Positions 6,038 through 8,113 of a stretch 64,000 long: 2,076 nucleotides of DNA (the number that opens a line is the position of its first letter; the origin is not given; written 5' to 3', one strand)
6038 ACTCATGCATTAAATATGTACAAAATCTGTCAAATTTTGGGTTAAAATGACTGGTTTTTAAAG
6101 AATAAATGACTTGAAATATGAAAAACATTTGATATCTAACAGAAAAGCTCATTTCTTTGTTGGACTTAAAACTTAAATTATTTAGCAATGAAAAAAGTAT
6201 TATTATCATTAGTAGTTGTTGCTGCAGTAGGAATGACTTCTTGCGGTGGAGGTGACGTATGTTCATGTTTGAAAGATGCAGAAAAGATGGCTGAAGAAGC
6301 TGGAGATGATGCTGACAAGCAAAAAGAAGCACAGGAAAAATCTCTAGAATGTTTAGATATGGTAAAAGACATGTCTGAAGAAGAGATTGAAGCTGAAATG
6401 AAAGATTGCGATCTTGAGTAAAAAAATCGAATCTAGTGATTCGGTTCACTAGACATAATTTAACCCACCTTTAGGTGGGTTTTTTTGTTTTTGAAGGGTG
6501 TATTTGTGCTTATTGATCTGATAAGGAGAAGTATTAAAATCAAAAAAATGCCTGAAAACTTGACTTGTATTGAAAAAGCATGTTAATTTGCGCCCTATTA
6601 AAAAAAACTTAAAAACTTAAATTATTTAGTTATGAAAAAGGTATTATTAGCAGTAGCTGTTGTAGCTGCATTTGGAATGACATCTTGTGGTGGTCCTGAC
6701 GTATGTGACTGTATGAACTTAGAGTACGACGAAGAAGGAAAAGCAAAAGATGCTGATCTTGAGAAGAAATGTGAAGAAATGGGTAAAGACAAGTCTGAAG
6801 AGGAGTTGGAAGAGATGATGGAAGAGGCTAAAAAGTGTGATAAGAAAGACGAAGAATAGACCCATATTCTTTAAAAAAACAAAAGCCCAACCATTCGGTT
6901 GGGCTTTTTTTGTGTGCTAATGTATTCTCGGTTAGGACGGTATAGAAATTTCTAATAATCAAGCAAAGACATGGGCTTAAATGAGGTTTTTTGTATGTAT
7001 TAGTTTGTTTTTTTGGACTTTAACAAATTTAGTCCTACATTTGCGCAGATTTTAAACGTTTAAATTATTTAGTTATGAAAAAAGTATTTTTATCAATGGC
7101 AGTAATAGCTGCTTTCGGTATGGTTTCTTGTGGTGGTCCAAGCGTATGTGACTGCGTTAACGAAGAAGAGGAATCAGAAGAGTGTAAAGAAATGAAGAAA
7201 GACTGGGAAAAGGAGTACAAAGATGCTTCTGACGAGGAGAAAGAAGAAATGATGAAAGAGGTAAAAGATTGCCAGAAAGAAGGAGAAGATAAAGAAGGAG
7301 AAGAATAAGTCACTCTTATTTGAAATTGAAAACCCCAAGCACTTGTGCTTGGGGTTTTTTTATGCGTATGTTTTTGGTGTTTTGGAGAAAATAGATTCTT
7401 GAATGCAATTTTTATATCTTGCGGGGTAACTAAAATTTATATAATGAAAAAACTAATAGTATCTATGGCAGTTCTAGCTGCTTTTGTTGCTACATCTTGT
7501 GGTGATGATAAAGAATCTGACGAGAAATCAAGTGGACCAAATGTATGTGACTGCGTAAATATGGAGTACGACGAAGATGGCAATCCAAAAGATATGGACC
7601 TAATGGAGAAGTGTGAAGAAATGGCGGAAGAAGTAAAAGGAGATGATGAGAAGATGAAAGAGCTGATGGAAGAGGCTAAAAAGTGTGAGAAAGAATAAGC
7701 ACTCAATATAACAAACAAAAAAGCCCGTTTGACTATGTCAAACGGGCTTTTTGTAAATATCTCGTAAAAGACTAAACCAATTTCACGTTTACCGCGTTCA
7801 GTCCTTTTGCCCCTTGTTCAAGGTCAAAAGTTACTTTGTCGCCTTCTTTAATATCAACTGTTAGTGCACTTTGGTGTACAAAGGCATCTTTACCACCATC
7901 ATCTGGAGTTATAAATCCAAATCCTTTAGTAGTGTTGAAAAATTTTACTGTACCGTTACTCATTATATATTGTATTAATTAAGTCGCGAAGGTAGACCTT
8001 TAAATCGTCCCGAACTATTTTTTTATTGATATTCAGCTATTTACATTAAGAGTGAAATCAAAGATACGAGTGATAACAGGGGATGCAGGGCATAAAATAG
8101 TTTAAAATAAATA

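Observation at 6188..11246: Tandem array of eleven paralogous small acidic lipoproteins with an invariant lipobox-Cys + CxC + C + C signature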

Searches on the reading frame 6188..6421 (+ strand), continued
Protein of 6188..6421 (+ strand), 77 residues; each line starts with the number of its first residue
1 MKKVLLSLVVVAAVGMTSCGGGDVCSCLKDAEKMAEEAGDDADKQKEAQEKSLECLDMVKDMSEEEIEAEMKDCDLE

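Call 71: search_protein_families(library=phrogs, max_evalue=0.01, proteins=[window:6188-6421:+, P0192, P0048, P0070])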
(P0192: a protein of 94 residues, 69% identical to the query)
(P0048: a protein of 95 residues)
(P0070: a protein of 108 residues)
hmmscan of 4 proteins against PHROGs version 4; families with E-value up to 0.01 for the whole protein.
window:6188-6421:+ (77 aa): 1 family
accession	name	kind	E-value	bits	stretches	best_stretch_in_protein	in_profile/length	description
phrog_25477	-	unknown function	0.0018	19.6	1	1-55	1-52/162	-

P0192 (94 aa): 2 families
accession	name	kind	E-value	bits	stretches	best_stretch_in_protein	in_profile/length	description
phrog_15587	-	unknown function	0.00038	21.2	1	4-89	6-83/191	-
phrog_3198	-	lysis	0.0017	18.8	1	3-63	4-58/68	Rz-like spanin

P0048 (95 aa): 1 family
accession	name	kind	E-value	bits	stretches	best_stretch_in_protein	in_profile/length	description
phrog_15587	-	unknown function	0.0032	18.2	1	45-92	52-97/191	-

P0070 (108 aa): 2 families
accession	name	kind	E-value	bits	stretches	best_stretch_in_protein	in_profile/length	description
phrog_15587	-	unknown function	0.00086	20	1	7-99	5-98/191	-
phrog_1275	-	lysis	0.0026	18.6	1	3-76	4-80/81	Rz-like spanin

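Call 72: search_protein_families(library=padloc, max_evalue=0.01, proteins=[window:6188-6421:+, P0192, P0048, P0070])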
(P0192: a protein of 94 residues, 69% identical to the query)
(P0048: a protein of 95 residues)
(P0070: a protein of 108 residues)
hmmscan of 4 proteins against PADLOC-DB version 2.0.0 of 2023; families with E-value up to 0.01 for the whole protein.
window:6188-6421:+ (77 aa): 0 families

P0192 (94 aa): 0 families

P0048 (95 aa): 1 family
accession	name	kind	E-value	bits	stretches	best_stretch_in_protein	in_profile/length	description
PDLC00966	Cas8a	-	0.00035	18.2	1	38-93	234-291/308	"CRISPR-associated protein Cas8b1/Cst1, subtype I-B/TNEAP"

P0070 (108 aa): 0 families

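Call 85: predict_structure(alignment_id=A7)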
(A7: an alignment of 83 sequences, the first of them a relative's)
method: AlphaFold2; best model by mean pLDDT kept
length: 94 residues; sequences in the alignment: 83
mean_pLDDT: 74.2   pTM: 0.52
mean pLDDT of the five models: 74.2, 73.3, 72.5, 71.6, 71.4
residues with pLDDT >= 90: 19; 70-90: 44; 50-70: 3; < 50: 28
segments of 3 or more residues with pLDDT < 50: 1-28
pLDDT, mean of each block of 10 residues (from residue 1): 44 45 46 87 90 91 89 85 88 81
secondary structure, 60 per line:
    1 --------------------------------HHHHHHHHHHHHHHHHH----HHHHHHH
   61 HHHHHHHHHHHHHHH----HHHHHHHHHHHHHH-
elements in order: H33-49 H54-75 H80-93
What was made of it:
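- AF2 on canonical P0192 gives helices 33-49, 54-75 and 80-93 with pLDDT 85-91 (call 85).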

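Call 87: find_encoding_contigs(protein=P0029, flank=6000, max_places=1)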
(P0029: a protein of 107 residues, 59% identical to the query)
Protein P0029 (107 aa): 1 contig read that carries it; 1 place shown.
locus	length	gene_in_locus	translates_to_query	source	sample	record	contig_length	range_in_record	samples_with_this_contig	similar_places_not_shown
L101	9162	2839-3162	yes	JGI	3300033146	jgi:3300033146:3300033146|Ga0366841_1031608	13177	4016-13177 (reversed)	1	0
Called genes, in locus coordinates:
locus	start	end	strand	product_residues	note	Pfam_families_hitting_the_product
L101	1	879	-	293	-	?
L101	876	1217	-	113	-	PF03551:PadR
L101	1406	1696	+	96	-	-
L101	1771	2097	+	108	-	-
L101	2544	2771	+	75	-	-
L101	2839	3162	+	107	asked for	-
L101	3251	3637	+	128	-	-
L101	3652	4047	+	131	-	PF00903:Glyoxalase (weak), PF12681:Glyoxalase_2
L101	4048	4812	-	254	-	PF13531:SBP_bac_11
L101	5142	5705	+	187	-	-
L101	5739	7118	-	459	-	PF01554:MatE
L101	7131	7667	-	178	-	PF13302:Acetyltransf_3, PF13420:Acetyltransf_4 (weak), PF00583:Acetyltransf_1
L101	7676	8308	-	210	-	PF00881:Nitroreductase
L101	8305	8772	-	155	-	PF22381:Staph_reg_Sar_Rot, PF01047:MarR (weak), PF12802:MarR_2 (weak)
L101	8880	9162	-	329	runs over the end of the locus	PF01118:Semialdhyde_dh, PF02774:Semialdhyde_dhC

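Call 88: find_encoding_contigs(protein=P0248, flank=6000, max_places=1)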
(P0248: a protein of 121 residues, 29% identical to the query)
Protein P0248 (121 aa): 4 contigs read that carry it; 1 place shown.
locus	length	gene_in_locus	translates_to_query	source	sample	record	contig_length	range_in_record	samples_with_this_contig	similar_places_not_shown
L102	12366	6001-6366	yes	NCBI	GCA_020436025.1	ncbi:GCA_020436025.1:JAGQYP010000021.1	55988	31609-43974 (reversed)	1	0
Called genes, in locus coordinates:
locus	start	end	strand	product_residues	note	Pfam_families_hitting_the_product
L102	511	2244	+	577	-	PF17092:PCB_OB (faint), PF00575:S1, PF23459:S1_RRP5 (faint), PF00575:S1, PF21710:Spt6_S1 (faint), PF00575:S1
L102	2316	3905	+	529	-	PF17900:Peptidase_M1_N, PF01433:Peptidase_M1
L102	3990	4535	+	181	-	-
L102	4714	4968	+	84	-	-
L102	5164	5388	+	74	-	-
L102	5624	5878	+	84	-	-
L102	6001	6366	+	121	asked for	-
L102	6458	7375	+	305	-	-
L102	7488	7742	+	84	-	-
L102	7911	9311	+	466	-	PF13472:Lipase_GDSL_2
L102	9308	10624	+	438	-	PF13472:Lipase_GDSL_2, PF00657:Lipase_GDSL (weak)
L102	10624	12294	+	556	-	PF03062:MBOAT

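Call 89: fold_search(model_id=the predicted structure, library=pdb)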
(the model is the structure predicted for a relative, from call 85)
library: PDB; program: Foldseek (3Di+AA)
matches with E <= 10: 18; with E <= 0.001: 0
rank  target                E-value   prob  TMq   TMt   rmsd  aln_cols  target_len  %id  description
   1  1x4t_MODEL_1_A        3.4e+00  0.09  0.27  0.27   9.3        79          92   15  Solution structure of Isy1 domain in hypothetical protein (released 2005-11-14)
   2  2m1l_MODEL_1_A        3.6e+00  0.11  0.30  0.38   8.2        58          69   19  Solution NMR Structure of Cyclin-dependent kinase 2-associated protein 2 (CDK2AP2, DOC-1R) from Homo sapiens,  (released 2013-01-09)
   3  8cwo_O                4.9e+00  0.18  0.41  0.44   3.4        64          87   12  Cutibacterium acnes 30S ribosomal subunit with Sarecycline bound, body domain only in the local refined map (released 2023-03-15)
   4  8d06_J                6.3e+00  0.15  0.32  0.42   2.8        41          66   20  Hallucinated C3 protein assembly HALC3_104 (released 2022-09-28)
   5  8buu_o                6.3e+00  0.13  0.45  0.47   4.3        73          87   11  ARE-ABCF VmlR2 bound to a 70S ribosome (released 2023-04-05)
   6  9e71_BQ               6.7e+00  0.06  0.27  0.20   5.6        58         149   17  Cryo-EM structure of the Pyrobaculum calidifontis 70S ribosome (released 2024-11-20)
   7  1a32                  7.2e+00  0.12  0.43  0.46   5.6        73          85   14  RIBOSOMAL PROTEIN S15 FROM BACILLUS STEAROTHERMOPHILUS (released 1998-05-27)
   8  8tt3_H                8.1e+00  0.18  0.35  0.15   2.2        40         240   22  S. thermodepolymerans KpsM-KpsE in Glycolipid 2 state with rigid body fitted KpsT (released 2024-04-17)
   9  7w5m_A                8.1e+00  0.08  0.23  0.12   5.2        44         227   18  Crystal structure of AtNASP in complex of H3 alpha3 helix peptide (released 2022-05-18)
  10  6o8z_o                8.7e+00  0.13  0.47  0.50   4.5        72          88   10  Cryo-EM image reconstruction of the 70S Ribosome Enterococcus faecalis Class04 (released 2020-09-16)
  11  9i5v_f                8.7e+00  0.11  0.41  0.43   3.5        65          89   14  70S P. gingivalis ribosome erm-delta-porN strain (released 2025-08-20)
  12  7nhl_p                9.2e+00  0.11  0.44  0.46   4.0        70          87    8  VgaA-LC, an antibiotic resistance ABCF, in complex with 70S ribosome from Staphylococcus aureus (released 2021-05-05)
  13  6v39_o                9.2e+00  0.09  0.44  0.46   4.2        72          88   17  Cryo-EM structure of the Acinetobacter baumannii Ribosome: 70S with P-site tRNA (released 2020-02-05)
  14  1wkb                  9.2e+00  0.08  0.38  0.07   8.6        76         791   13  Crystal Structure of Leucyl-tRNA Synthetase from the Archaeon Pyrococcus horikoshii Reveals a Novel Editing Domain Orien (released 2005-02-08)
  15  6tmg_Q                9.2e+00  0.06  0.35  0.27   8.8        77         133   13  Cryo-EM structure of Toxoplasma gondii mitochondrial ATP synthase dimer, membrane region model (released 2020-12-16)
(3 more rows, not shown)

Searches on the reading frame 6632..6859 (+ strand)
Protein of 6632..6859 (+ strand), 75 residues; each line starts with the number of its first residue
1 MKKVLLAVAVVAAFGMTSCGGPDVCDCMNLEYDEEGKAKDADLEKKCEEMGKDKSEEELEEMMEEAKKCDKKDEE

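Call 3: search_protein_families(library=pfam, max_evalue=1, proteins=[window:6632-6859:+])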
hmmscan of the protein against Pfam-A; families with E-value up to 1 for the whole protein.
window:6632-6859:+ (75 aa): 1 family
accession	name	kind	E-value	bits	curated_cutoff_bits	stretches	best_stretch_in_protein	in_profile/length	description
PF20963.2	Acanthaporin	-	0.099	13.2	27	1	1-28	8-33/61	Acanthaporin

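Call 4: search_protein_families(library=ncbifam, max_evalue=1, proteins=[window:6632-6859:+])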
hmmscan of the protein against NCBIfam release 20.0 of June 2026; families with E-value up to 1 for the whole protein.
window:6632-6859:+ (75 aa): 3 families
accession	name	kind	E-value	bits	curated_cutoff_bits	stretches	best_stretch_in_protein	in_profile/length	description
NF050142.1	PG1828_fam_lipo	equivalog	0.0014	19.3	50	1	1-20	1-20/59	PG1828 family lipoprotein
NF038030.1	spiralin_LP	equivalog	0.019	14.6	140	1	1-45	1-36/239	spiralin lipoprotein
TIGR03502.1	lipase_Pla1_cef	subfamily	0.12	10.4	383.9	1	1-23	1-24/790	VolA/Pla-1 family phospholipase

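Call 8: find_encoding_contigs(protein=window:6632-6859:+, flank=10000, max_places=6)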
Protein window:6632-6859:+ (75 aa): 16 contigs read that carry it; 6 places shown.
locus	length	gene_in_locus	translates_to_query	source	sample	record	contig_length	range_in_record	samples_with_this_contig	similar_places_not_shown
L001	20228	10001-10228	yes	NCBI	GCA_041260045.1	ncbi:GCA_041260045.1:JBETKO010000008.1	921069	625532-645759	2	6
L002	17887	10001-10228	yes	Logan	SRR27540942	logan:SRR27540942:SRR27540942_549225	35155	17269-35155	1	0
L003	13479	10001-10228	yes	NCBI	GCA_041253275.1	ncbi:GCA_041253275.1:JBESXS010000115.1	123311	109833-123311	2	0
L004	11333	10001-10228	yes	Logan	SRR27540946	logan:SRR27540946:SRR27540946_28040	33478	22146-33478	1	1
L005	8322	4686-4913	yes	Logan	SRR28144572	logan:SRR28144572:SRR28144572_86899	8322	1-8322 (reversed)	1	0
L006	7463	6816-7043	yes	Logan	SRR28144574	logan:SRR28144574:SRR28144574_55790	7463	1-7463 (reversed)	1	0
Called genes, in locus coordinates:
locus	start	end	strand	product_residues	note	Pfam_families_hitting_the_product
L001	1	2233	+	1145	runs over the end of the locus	-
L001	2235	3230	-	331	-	PF28533:DUF8429, PF28532:DUF8428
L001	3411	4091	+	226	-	PF00156:Pribosyltran (weak)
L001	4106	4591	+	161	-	-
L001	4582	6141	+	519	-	PF13205:Big_5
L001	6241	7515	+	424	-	PF13231:PMT_2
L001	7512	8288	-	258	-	PF00795:CN_hydrolase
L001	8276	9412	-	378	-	PF00155:Aminotran_1_2, PF01041:DegT_DnrJ_EryC1, PF01053:Cys_Met_Meta_PP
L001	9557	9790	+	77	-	-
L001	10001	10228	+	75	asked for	-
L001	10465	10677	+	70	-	-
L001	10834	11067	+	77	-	-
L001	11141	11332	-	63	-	PF00313:CSD, PF08206:OB_RNB (weak)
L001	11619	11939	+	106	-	-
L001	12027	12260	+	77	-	-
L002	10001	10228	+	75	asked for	-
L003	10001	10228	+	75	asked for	-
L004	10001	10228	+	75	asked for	-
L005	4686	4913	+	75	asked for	-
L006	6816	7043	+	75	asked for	-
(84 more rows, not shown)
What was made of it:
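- Exact copies occur on 16 public contigs (call 8).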

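Call 71: search_protein_families(library=phrogs, max_evalue=0.01, proteins=[window:6632-6859:+])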
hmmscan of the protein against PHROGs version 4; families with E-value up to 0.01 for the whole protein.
window:6632-6859:+ (75 aa): 0 families

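Call 72: search_protein_families(library=padloc, max_evalue=0.01, proteins=[window:6632-6859:+])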
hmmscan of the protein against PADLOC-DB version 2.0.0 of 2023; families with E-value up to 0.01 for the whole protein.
window:6632-6859:+ (75 aa): 0 families

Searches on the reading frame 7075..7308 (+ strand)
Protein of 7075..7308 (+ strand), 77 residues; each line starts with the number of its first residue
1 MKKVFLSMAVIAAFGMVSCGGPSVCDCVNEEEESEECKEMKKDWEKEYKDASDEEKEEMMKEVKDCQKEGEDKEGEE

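Call 3: search_protein_families(library=pfam, max_evalue=1, proteins=[window:7075-7308:+])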
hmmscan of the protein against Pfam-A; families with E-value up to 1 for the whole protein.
window:7075-7308:+ (77 aa): 1 family
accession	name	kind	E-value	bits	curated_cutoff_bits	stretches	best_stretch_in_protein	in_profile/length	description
PF15103.11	G0-G1_switch_2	-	0.0019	19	27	1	2-65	24-88/105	G0/G1 switch protein 2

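Call 4: search_protein_families(library=ncbifam, max_evalue=1, proteins=[window:7075-7308:+])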
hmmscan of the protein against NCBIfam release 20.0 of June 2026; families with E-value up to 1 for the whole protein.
window:7075-7308:+ (77 aa): 8 families
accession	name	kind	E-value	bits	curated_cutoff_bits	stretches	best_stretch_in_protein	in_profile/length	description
TIGR03502.1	lipase_Pla1_cef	subfamily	0.0044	15.2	383.9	1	1-39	1-41/790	VolA/Pla-1 family phospholipase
NF038030.1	spiralin_LP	equivalog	0.02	14.6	140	1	8-64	5-60/239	spiralin lipoprotein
NF005831.1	PRK07734.1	equivalog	0.033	13.9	301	1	11-68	51-109/250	flagellar motor protein MotB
TIGR03457.1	sulphoacet_xsc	equivalog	0.042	12.2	676.4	1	21-68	329-375/579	sulfoacetaldehyde acetyltransferase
TIGR01942.1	pcnB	subfamily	0.048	12.5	305.65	1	26-69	363-406/425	polynucleotide adenylyltransferase PcnB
NF033745.1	class_C_sortase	subfamily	0.055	13.2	160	1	9-67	2-60/220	class C sortase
NF050142.1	PG1828_fam_lipo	equivalog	0.22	12.2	50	1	1-20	1-20/59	PG1828 family lipoprotein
NF053772.1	BSAP5b_fam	equivalog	0.23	10.7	380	1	1-66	1-70/418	BSAP5b family pore-forming toxin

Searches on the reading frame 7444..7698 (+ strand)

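Call 3: search_protein_families(library=pfam, max_evalue=1, proteins=[window:7444-7698:+])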
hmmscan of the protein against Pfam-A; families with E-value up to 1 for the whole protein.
window:7444-7698:+ (84 aa): 1 family
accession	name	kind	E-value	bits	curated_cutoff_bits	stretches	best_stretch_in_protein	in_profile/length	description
PF14078.11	DUF4259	-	0.0062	17.8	22.8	1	10-81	58-127/133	Domain of unknown function (DUF4259)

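Call 4: search_protein_families(library=ncbifam, max_evalue=1, proteins=[window:7444-7698:+])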
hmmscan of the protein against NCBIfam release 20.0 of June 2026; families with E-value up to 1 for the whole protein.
window:7444-7698:+ (84 aa): 6 families
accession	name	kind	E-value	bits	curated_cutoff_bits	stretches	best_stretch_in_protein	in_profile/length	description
NF050142.1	PG1828_fam_lipo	equivalog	0.0038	17.9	50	1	1-29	1-29/59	PG1828 family lipoprotein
TIGR03502.1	lipase_Pla1_cef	subfamily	0.057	11.6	383.9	1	1-33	1-35/790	VolA/Pla-1 family phospholipase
NF033817.2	Mplas_variab_LP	domain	0.068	13.2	22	1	3-23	4-29/29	variable surface lipoprotein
NF053772.1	BSAP5b_fam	equivalog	0.068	12.5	380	1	1-78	1-71/418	BSAP5b family pore-forming toxin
NF051862.1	BT4005_BT4719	subfamily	0.072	12.9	60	1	2-48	4-47/211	NigD1/NigD2 family lipoprotein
NF053826.1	PrePilPeptEppA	equivalog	0.35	10.2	450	1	4-78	211-285/334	prepilin peptidase EppA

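Call 71: search_protein_families(library=phrogs, max_evalue=0.01, proteins=[window:7444-7698:+])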
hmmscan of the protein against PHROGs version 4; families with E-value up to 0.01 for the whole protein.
window:7444-7698:+ (84 aa): 2 families
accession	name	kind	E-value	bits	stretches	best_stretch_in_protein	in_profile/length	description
phrog_542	-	unknown function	0.00024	22.7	1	1-35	1-37/97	-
phrog_8372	-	unknown function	0.0027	18.6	1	1-50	1-52/58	-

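Call 72: search_protein_families(library=padloc, max_evalue=0.01, proteins=[window:7444-7698:+])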
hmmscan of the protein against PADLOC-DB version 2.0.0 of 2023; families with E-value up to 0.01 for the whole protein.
window:7444-7698:+ (84 aa): 0 families

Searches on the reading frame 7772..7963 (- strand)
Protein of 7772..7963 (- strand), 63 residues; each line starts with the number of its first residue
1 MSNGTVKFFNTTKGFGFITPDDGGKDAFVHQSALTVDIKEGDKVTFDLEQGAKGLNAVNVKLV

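Call 91: search_protein_families(library=pfam, max_evalue=0.0001, proteins=[window:7772-7963:-])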
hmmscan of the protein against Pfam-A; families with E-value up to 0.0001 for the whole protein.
window:7772-7963:- (63 aa): 2 families
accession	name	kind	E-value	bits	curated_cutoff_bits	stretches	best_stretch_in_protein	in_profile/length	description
PF00313.28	CSD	-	5e-22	78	27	1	3-62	2-65/66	'Cold-shock' DNA-binding domain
PF08206.17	OB_RNB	-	1.2e-06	28.6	24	1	11-54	6-48/58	Ribonuclease B OB domain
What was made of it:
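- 7772..7963 (-): Embedded cold-shock protein gene. It is not a family member. Pfam CSD E 5e-22 (call 91).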
